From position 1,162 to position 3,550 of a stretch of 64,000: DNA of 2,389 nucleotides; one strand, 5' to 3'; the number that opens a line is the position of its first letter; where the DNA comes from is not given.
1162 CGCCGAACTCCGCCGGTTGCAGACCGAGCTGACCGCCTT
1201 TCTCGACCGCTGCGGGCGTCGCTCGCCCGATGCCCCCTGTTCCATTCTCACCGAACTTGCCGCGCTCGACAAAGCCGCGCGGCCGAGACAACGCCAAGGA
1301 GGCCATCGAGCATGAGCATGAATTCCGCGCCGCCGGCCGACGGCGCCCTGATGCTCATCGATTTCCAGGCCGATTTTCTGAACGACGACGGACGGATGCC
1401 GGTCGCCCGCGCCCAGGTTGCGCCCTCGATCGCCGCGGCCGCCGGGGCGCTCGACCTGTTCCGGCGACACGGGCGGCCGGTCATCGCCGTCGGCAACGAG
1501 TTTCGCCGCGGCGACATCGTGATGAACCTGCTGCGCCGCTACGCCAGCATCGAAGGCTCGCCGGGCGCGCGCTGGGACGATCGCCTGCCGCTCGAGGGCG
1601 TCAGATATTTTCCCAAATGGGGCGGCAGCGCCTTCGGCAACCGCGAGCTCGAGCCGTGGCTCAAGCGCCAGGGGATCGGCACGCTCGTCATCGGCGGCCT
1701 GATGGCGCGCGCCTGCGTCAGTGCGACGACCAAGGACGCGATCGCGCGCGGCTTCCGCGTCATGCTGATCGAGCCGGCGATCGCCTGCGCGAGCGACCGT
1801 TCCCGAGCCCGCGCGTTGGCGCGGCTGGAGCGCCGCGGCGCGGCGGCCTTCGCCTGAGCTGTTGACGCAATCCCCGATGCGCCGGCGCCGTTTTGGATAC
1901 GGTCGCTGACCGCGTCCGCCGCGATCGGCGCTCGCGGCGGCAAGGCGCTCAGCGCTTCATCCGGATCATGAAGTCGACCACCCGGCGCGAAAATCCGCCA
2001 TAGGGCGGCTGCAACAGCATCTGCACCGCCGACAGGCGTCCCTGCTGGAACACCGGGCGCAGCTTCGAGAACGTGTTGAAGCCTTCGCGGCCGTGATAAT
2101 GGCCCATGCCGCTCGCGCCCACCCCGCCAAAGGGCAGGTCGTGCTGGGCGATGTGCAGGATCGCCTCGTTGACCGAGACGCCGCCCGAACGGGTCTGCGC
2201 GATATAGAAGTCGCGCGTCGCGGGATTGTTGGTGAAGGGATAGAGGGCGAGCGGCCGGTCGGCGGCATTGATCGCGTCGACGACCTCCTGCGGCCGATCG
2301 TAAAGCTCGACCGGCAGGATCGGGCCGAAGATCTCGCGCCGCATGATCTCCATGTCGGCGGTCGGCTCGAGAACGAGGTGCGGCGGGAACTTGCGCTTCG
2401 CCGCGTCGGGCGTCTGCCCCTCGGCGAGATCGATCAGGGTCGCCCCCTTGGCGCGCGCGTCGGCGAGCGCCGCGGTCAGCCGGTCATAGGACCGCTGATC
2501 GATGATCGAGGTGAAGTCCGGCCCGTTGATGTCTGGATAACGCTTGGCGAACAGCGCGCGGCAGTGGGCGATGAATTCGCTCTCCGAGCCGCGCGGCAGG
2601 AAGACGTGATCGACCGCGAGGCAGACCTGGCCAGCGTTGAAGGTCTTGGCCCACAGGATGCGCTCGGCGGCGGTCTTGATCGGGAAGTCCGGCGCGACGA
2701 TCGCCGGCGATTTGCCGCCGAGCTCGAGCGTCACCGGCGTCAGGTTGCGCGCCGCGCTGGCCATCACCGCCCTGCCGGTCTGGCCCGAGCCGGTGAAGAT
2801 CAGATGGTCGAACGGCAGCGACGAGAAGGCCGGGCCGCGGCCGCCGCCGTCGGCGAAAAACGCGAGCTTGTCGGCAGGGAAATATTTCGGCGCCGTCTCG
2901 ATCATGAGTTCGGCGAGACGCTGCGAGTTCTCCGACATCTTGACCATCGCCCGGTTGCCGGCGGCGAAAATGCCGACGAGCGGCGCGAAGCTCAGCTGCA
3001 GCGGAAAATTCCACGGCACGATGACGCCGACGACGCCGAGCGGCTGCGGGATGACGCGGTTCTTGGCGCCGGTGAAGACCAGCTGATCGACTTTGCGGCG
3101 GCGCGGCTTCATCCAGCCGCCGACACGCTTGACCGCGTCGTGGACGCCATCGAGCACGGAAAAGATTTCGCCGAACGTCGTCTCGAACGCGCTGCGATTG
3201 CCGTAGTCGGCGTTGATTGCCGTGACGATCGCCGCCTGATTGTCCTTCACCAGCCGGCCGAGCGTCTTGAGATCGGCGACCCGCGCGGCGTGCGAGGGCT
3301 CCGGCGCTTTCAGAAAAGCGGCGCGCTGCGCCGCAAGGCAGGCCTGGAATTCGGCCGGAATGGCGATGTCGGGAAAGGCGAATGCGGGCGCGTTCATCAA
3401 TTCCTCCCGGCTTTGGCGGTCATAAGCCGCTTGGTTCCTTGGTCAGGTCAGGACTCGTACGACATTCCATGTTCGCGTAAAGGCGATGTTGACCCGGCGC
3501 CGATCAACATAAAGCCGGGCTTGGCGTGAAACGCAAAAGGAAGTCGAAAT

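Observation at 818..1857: Hg(II)-type MerR with an intact mer-like operator driving a cysteine hydrolase instead of merTPA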

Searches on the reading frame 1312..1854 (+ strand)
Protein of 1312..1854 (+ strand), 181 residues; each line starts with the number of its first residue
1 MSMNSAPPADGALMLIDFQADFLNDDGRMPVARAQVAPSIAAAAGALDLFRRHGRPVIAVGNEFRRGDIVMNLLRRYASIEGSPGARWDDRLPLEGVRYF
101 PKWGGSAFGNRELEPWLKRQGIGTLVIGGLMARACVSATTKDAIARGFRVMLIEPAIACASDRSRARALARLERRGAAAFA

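Call 3: search_protein_families(library=ncbifam, proteins=[window:1312-1854:+], max_evalue=0.01)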
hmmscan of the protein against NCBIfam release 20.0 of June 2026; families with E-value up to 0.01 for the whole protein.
window:1312-1854:+ (181 aa): 5 families
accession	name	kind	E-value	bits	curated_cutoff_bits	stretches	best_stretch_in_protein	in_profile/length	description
NF050097.1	BiurAmidohydBiuH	equivalog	1.2e-11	44.4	370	1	90-176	119-205/221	biuret amidohydrolase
NF008517.0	PRK11440.1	equivalog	8.3e-10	38.9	195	1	103-170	104-169/188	hydrolase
NF008623.0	PRK11609.1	equivalog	1.6e-09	37.9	174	1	112-178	133-201/213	bifunctional nicotinamidase/pyrazinamidase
NF041461.1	C_hydro_YcaC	equivalog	8.3e-05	22.2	310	1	107-178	87-158/201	isochorismate family cysteine hydrolase YcaC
TIGR03614.1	RutB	equivalog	0.00027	20.6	377.95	1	97-158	126-187/226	pyrimidine utilization protein B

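Call 4: search_protein_families(library=pfam, proteins=[window:1312-1854:+], max_evalue=0.01)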
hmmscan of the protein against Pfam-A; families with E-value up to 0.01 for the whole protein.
window:1312-1854:+ (181 aa): 1 family
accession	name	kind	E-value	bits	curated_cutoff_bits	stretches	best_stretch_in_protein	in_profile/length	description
PF00857.26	Isochorismatase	-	2.4e-25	90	27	1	12-178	2-169/175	Isochorismatase domain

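Call 29: find_related_loci(query=window:1312-1854:+, collection=genome_contigs, flank=2500)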
Query window:1312-1854:+ (181 aa) in genome_contigs; peptide patterns used: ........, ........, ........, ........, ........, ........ (x = any residue, [..] = any of these).
463 stretches matched a pattern; 2 encode a relative of the query (tblastn E <= 1e-3); 2 distinct loci.
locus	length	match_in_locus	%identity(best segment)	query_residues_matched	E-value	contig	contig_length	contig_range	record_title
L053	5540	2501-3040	93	1-180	8e-112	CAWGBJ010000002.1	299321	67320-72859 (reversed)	MAG: uncultured Alphaproteobacteria bacterium isolate MFD06714.bin.1.152 genome assembly, contig: contig_11948, whole ge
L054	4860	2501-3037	53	3-181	2e-51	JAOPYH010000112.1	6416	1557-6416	MAG: Streptosporangiaceae bacterium isolate RYN_222 scaffold_2446952, whole genome shotgun sequence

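Call 31: find_homologous_proteins(query=window:1312-1854:+, max_evalue=1e-10)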
Query window:1312-1854:+ (181 aa): 149 proteins with E <= 1e-10 among 4049 candidates; the best 120 are listed.
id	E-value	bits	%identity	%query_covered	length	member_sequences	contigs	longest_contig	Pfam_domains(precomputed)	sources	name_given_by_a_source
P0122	1.9e-103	361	92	100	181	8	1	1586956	PF00857.27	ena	-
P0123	1.7e-89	316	80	97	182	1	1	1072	PF00857.27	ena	-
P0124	3.0e-89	315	81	97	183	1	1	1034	PF00857.27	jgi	-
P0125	8.5e-89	314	81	97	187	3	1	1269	PF00857.27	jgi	jgi:nicotinamidase-related amidase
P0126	2.6e-88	312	79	97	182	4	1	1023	PF00857.27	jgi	-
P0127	5.6e-88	311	81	97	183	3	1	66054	PF00857.27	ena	-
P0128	1.9e-87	309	79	97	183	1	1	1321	PF00857.27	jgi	-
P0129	4.9e-87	308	80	97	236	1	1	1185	PF00857.27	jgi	jgi:nicotinamidase-related amidase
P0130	1.9e-86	306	79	97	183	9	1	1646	PF00857.27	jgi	-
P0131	2.5e-86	306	78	97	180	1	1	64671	PF00857.27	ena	-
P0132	3.2e-86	305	78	97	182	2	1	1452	PF00857.27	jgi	jgi:nicotinamidase-related amidase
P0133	2.2e-85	303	78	97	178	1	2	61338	PF00857.27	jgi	jgi:nicotinamidase-related amidase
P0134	1.3e-84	300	75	97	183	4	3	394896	PF00857.27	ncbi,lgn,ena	-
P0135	9.5e-81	288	76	95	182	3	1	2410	PF00857.27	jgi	jgi:nicotinamidase-related amidase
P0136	7.5e-80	285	75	97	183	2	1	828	PF00857.27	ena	-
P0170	4.3e-60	220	61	93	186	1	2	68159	PF00857.27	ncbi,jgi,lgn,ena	jgi:nicotinamidase-related amidase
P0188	1.9e-55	205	62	92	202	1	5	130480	PF00857.27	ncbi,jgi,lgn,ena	jgi:nicotinamidase-related amidase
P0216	5.0e-49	184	55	93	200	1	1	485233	PF00857.27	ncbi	-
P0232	1.2e-45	173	49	96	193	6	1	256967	PF00857.27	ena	-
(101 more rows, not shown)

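Call 33: find_related_loci(query=A1, collection=genome_contigs, flank=2500)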
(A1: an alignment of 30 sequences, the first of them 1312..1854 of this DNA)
Query A1 (181 aa) in genome_contigs; peptide patterns used: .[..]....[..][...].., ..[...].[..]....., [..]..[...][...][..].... (x = any residue, [..] = any of these).
216 stretches matched a pattern; 95 encode a relative of the query (tblastn E <= 1e-3); the best 80 are kept; 80 distinct loci.
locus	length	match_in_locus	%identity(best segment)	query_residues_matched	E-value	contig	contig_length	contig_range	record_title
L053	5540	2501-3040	93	1-180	3e-110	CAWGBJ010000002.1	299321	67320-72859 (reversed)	MAG: uncultured Alphaproteobacteria bacterium isolate MFD06714.bin.1.152 genome assembly, contig: contig_11948, whole ge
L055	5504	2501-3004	67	7-174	9e-75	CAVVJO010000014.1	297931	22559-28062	MAG: uncultured Alphaproteobacteria bacterium isolate MFD04780.bin.2.128 genome assembly, contig: contig_17207, whole ge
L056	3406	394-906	75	7-177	1e-71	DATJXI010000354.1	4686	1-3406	MAG TPA_asm: Roseiarcus sp. isolate SMAG_U15122 k141_1006195, whole genome shotgun sequence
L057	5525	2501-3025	71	7-181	4e-71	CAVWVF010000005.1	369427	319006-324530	MAG: uncultured Alphaproteobacteria bacterium isolate MFD05377.bin.2.157 genome assembly, contig: contig_19060, whole ge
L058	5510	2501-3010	63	8-177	1e-63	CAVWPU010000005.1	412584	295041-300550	MAG: uncultured Alphaproteobacteria bacterium isolate MFD04540.bin.2.78 genome assembly, contig: contig_12694, whole gen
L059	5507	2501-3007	62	8-176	8e-62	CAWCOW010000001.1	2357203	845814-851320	MAG: uncultured Alphaproteobacteria bacterium isolate MFD09495.bin.1.14 genome assembly, contig: contig_1842, whole geno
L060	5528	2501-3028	59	2-177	7e-62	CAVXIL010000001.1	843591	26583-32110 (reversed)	MAG: uncultured Alphaproteobacteria bacterium isolate MFD03346.bin.1.30 genome assembly, contig: contig_13006, whole gen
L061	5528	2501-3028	58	2-177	1e-59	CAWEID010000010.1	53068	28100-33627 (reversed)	MAG: uncultured proteobacterium isolate MFD01476.bin.3.283 genome assembly, contig: contig_133510, whole genome shotgun 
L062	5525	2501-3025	58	2-176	2e-59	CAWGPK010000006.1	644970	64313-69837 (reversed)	MAG: uncultured Acidobacteriota bacterium isolate MFD04492.bin.1.120 genome assembly, contig: contig_32191, whole genome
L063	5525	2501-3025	56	2-176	5e-58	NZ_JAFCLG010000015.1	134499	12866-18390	Bradyrhizobium manausense strain SZCCT0118 NODE_15, whole genome shotgun sequence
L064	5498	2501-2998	58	12-177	7e-53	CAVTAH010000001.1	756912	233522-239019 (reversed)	MAG: uncultured Alphaproteobacteria bacterium isolate MFD04580.bin.2.85 genome assembly, contig: contig_12851, whole gen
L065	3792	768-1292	53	2-176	2e-52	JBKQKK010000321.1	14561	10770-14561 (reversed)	MAG: Solirubrobacteraceae bacterium isolate CRr1A1B1C__bin_45 CRr1A1B1C_000000281860, whole genome shotgun sequence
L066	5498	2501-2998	54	12-177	4e-50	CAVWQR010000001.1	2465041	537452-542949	MAG: uncultured Actinomycetota bacterium isolate MFD09603.bin.2.19 genome assembly, contig: contig_1152, whole genome sh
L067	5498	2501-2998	54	12-177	3e-49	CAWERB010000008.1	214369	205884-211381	MAG: uncultured Actinomycetota bacterium isolate MFD01872.bin.2.178 genome assembly, contig: contig_143386, whole genome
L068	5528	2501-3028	51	1-176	1e-48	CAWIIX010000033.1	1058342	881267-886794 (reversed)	MAG: uncultured Actinomycetota bacterium isolate MFD09286.bin.2.29 genome assembly, contig: contig_9234, whole genome sh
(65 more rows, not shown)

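Call 39: search_solved_structures(query=A1, max_evalue=0.001, show_alignments=2)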
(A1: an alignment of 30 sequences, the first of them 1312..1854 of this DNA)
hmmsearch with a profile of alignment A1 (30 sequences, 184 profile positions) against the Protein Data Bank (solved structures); distinct sequences matched with E-value up to 0.001: 60.
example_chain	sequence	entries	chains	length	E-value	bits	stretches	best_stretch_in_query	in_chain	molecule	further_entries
3eef_A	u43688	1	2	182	3.6e-21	78.9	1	12-173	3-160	N-carbamoylsarcosine amidase related protein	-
1ilw_A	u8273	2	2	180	1.9e-20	76.5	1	11-182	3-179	180 aa long hypothetical Pyrazinamidase/nicotinamidase | 180aa long hypothetical Pyrazinamidase/Nicotinamidase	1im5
3s2s_A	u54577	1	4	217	5.3e-19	71.8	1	9-181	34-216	Putative pyrazinamidase/nicotinamidase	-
3kl2_A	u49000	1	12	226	1e-18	70.9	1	1-170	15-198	Putative isochorismatase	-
3oqp_A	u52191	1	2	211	5e-18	68.6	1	9-159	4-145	Putative isochorismatase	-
5zn8_A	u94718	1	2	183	6.8e-18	68.2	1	11-180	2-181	Isochorismatase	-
6a8l_A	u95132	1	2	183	9.4e-18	67.7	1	11-180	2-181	Isochorismatase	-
3hb7_A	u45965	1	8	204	2.2e-17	66.5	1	10-174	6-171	Isochorismatase hydrolase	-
3lqy_A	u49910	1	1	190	1.2e-16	64.1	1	8-160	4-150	putative isochorismatase hydrolase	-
3o90_A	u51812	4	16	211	5.6e-16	61.9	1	9-181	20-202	nicotinamidase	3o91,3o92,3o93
6xix_A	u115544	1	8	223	6.1e-16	61.8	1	81-177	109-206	Cysteine hydrolase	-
6azo_A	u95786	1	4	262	6.2e-16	61.8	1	93-177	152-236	Putative amidase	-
5bk6_A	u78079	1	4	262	4.9e-15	58.9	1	93-177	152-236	Putative amidase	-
6azs_A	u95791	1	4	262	7.6e-15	58.3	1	94-177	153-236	Putative amidase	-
6xjm_A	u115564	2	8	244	2.1e-14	56.8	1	82-178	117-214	Biuret hydrolase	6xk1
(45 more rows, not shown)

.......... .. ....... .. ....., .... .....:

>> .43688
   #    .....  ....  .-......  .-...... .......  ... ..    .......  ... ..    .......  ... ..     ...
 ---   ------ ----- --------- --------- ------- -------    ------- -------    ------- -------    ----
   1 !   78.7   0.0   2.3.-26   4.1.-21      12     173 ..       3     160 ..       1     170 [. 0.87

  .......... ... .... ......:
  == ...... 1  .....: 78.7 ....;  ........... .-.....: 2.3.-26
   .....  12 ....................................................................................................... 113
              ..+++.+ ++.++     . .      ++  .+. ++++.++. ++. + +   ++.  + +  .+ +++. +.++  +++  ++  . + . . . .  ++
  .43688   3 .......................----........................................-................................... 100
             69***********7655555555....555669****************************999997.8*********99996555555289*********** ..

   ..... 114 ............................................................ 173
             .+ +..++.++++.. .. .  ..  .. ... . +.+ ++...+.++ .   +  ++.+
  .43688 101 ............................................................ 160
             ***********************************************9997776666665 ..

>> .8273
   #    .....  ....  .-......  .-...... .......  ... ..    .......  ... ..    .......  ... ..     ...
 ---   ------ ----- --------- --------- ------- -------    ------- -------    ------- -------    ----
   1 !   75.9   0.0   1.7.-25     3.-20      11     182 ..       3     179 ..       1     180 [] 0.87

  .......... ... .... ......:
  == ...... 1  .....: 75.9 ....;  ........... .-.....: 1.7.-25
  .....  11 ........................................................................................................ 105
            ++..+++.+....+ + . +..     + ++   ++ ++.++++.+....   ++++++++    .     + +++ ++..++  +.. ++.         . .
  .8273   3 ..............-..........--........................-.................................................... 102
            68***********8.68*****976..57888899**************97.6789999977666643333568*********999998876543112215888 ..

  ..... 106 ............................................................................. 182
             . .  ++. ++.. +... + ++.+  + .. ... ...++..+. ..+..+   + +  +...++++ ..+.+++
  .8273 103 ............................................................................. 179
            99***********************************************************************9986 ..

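Call 41: find_encoding_contigs(protein=P0188, flank=4000, max_places=1)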
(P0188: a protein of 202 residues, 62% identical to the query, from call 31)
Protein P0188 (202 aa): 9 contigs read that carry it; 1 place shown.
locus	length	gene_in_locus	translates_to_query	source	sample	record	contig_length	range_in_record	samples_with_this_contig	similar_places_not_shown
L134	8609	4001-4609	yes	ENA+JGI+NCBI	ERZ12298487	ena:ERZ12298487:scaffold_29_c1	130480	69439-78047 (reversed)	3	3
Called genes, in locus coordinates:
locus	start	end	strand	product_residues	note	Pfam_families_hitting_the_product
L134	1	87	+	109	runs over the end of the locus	PF17209:Hfq, PF21979:Hfq_1 (weak)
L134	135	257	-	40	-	-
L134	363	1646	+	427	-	PF13167:GTP-bdg_N, PF16360:GTP-bdg_M, PF01926:MMR_HSR1, PF19275:HflX_C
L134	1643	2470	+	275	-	PF00459:Inositol_P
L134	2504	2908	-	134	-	PF01850:PIN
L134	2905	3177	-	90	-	PF04014:MazE_antitoxin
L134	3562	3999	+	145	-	PF13411:MerR_1, PF00376:MerR, PF09278:MerR-DNA-bind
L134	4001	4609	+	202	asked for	PF00857:Isochorismatase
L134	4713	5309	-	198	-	PF00484:Pro_CA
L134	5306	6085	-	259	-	PF03819:MazG, PF01503:PRA-PH (weak), PF03819:MazG (weak)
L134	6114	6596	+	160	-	PF00255:GSHPx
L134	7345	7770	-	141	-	PF00293:NUDIX, PF14815:NUDIX_4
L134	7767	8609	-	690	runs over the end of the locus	PF17191:RecG_wedge (faint), PF00270:DEAD, PF04851:ResIII, PF00271:Helicase_C, PF19833:RecG_dom3_C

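Call 42: find_encoding_contigs(protein=P0216, flank=4000, max_places=1)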
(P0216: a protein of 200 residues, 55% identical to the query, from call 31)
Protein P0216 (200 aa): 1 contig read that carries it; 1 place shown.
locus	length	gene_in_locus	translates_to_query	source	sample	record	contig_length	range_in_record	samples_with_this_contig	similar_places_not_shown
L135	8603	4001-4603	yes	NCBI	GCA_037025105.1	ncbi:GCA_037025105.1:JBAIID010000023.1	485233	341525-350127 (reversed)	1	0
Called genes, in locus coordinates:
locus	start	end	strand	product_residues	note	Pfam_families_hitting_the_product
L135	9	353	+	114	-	PF12840:HTH_20, PF01022:HTH_5, PF01047:MarR, PF12802:MarR_2, PF13412:HTH_24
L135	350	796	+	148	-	PF10604:Polyketide_cyc2, PF08327:AHSA1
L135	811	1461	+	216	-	PF02798:GST_N, PF13417:GST_N_3, PF13409:GST_N_2, PF00043:GST_C, PF14497:GST_C_3, PF13410:GST_C_2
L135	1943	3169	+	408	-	PF01757:Acyl_transf_3 (weak), PF10129:OpgC_C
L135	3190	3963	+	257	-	PF25182:NonGDSL, PF00657:Lipase_GDSL, PF13472:Lipase_GDSL_2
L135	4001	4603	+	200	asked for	PF00857:Isochorismatase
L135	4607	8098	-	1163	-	PF02574:S-methyl_trans, PF00809:Pterin_bind, PF02607:B12-binding_2, PF02310:B12-binding, PF02965:Met_synt_B12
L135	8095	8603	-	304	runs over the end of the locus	PF02219:MTHFR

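Call 43: find_encoding_contigs(protein=P0170, flank=4000, max_places=1)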
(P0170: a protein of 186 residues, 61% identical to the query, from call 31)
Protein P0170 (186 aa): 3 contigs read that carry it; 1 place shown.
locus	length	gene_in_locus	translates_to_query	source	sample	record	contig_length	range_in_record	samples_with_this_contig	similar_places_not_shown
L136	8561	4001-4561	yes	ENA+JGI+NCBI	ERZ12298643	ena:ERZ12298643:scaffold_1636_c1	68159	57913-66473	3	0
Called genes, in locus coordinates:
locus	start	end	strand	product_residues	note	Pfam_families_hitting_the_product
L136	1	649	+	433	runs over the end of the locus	-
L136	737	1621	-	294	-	PF01494:FAD_binding_3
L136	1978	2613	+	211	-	PF10067:DUF2306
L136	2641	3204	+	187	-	PF04264:YceI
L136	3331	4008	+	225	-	PF17940:TetR_C_31 (faint), PF00440:TetR_N, PF13977:TetR_C_6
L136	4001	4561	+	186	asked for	PF00857:Isochorismatase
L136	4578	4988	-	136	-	PF01451:LMWPc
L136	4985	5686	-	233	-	PF00230:MIP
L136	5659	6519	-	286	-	PF01135:PCMT, PF13489:Methyltransf_23, PF01209:Ubie_methyltran, PF05175:MTS (weak), PF13847:Methyltransf_31, PF08241:Methyltransf_11, PF08242:Methyltransf_12, PF13649:Methyltransf_25, +2 more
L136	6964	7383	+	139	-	PF12840:HTH_20, PF01022:HTH_5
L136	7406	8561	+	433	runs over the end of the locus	PF01120:Alpha_L_fucos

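Call 44: find_encoding_contigs(protein=P0232, flank=4000, max_places=1)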
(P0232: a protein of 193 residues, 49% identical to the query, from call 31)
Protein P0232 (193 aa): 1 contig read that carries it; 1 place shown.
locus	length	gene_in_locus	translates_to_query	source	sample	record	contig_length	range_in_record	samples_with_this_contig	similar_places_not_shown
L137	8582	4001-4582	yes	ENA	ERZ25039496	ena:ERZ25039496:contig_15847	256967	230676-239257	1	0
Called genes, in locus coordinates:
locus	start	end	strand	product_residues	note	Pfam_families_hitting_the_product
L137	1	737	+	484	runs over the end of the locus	PF00672:HAMP, PF00512:HisKA, PF02518:HATPase_c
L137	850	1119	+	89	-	PF02604:PhdYeFM_antitox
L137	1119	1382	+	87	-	PF06769:YoeB_toxin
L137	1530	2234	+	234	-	PF00440:TetR_N, PF14246:TetR_C_7 (weak)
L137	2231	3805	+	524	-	PF13231:PMT_2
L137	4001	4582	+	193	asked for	PF00857:Isochorismatase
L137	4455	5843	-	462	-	PF01969:Ni_insertion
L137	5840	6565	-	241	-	PF00731:AIRC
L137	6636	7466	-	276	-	PF00733:Asn_synthase, PF02540:NAD_synthase (weak)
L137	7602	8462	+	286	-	PF00248:Aldo_ket_red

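Call 70: predict_structure(alignment_id=A1)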
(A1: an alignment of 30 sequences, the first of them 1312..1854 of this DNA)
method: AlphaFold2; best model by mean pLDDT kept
length: 181 residues; sequences in the alignment: 30
mean_pLDDT: 88.7   pTM: 0.86
mean pLDDT of the five models: 88.7, 88.7, 88.4, 87.6, 87.2
residues with pLDDT >= 90: 133; 70-90: 25; 50-70: 19; < 50: 4
segments of 3 or more residues with pLDDT < 50: 1-3
pLDDT, mean of each block of 10 residues (from residue 1): 71 96 85 95 97 96 65 55 82 93 87 97 98 94 98 97 97 97 78
secondary structure, 60 per line:
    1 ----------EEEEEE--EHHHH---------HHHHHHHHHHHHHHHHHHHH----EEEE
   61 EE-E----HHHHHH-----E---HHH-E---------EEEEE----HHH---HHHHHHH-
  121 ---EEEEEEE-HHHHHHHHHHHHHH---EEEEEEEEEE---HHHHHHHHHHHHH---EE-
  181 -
elements in order: E11-16 H20-23 H33-52 E57-62 H69-74 E98-102 H113-119 E124-130 H132-145 E149-158 H162-174

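Call 73: fold_search(model_id=the predicted structure, library=pdb)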
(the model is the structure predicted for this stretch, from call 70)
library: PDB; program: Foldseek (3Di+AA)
matches with E <= 10: 1186; with E <= 0.001: 140
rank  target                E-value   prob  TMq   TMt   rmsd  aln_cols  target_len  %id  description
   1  3o93_A                1.4e-11  1.00  0.81  0.77   2.2       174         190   21  High resolution crystal structures of Streptococcus pneumoniae nicotinamidase with trapped intermediates provide insig (released 2011-01-12)
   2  3kl2_A                1.9e-11  1.00  0.83  0.74   3.2       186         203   26  Crystal structure of a putative isochorismatase from Streptomyces avermitilis (released 2009-11-24)
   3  3kl2_E                2.0e-11  1.00  0.82  0.74   3.6       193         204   24  Crystal structure of a putative isochorismatase from Streptomyces avermitilis (released 2009-11-24)
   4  3hb7_F                2.1e-11  1.00  0.81  0.80   2.7       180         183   22  The Crystal Structure of an Isochorismatase-like Hydrolase from Alkaliphilus metalliredigens to 2.3A (released 2009-07-07)
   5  3s2s_D                2.4e-11  1.00  0.84  0.84   2.1       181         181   24  The crystal structure of pyrazinamidase/nicotinamidase from streptococcus mutans UA159 (released 2012-05-16)
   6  3kl2_I                3.0e-11  1.00  0.82  0.75   3.2       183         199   25  Crystal structure of a putative isochorismatase from Streptomyces avermitilis (released 2009-11-24)
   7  3kl2_F                3.6e-11  1.00  0.81  0.74   3.2       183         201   25  Crystal structure of a putative isochorismatase from Streptomyces avermitilis (released 2009-11-24)
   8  3eef_A                4.2e-11  1.00  0.77  0.81   2.7       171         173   29  Crystal structure of N-carbamoylsarcosine amidase from thermoplasma acidophilum (released 2008-09-16)
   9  6azs_A                4.5e-11  1.00  0.83  0.67   2.8       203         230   23  Structural and biochemical characterization of a non-canonical biuret hydrolase (BiuH) from the cyanuric acid cataboli (released 2018-02-21)
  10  3ot4_H                4.7e-11  1.00  0.82  0.76   2.3       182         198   22  Structure and Catalytic Mechanism of Bordetella bronchiseptica nicF (released 2011-09-21)
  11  3o91_A                5.0e-11  1.00  0.80  0.77   2.4       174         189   21  High resolution crystal structures of Streptococcus pneumoniae nicotinamidase with trapped intermediates provide insig (released 2011-01-12)
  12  3hb7_D                5.0e-11  1.00  0.79  0.80   3.0       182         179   21  The Crystal Structure of an Isochorismatase-like Hydrolase from Alkaliphilus metalliredigens to 2.3A (released 2009-07-07)
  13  3hu5_A                6.7e-11  1.00  0.82  0.78   3.2       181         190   25  CRYSTAL STRUCTURE OF isochorismatase family protein from Desulfovibrio vulgaris subsp. vulgaris str. Hildenborough (released 2009-06-30)
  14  3s2s_A                7.5e-11  1.00  0.84  0.84   2.3       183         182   24  The crystal structure of pyrazinamidase/nicotinamidase from streptococcus mutans UA159 (released 2012-05-16)
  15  3o90_B                7.5e-11  1.00  0.80  0.77   2.3       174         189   22  High resolution crystal structures of Streptococcus pneumoniae nicotinamidase with trapped intermediates provide insig (released 2011-01-12)
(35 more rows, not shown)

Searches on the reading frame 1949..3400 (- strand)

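Call 65: search_protein_families(library=pfam, proteins=[window:1949-3400:-], max_evalue=0.001)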
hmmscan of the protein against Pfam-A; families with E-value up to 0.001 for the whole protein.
window:1949-3400:- (483 aa): 1 family
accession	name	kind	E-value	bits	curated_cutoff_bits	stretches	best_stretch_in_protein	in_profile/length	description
PF00171.27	Aldedh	-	4.1e-73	247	23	1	16-448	29-459/461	Aldehyde dehydrogenase family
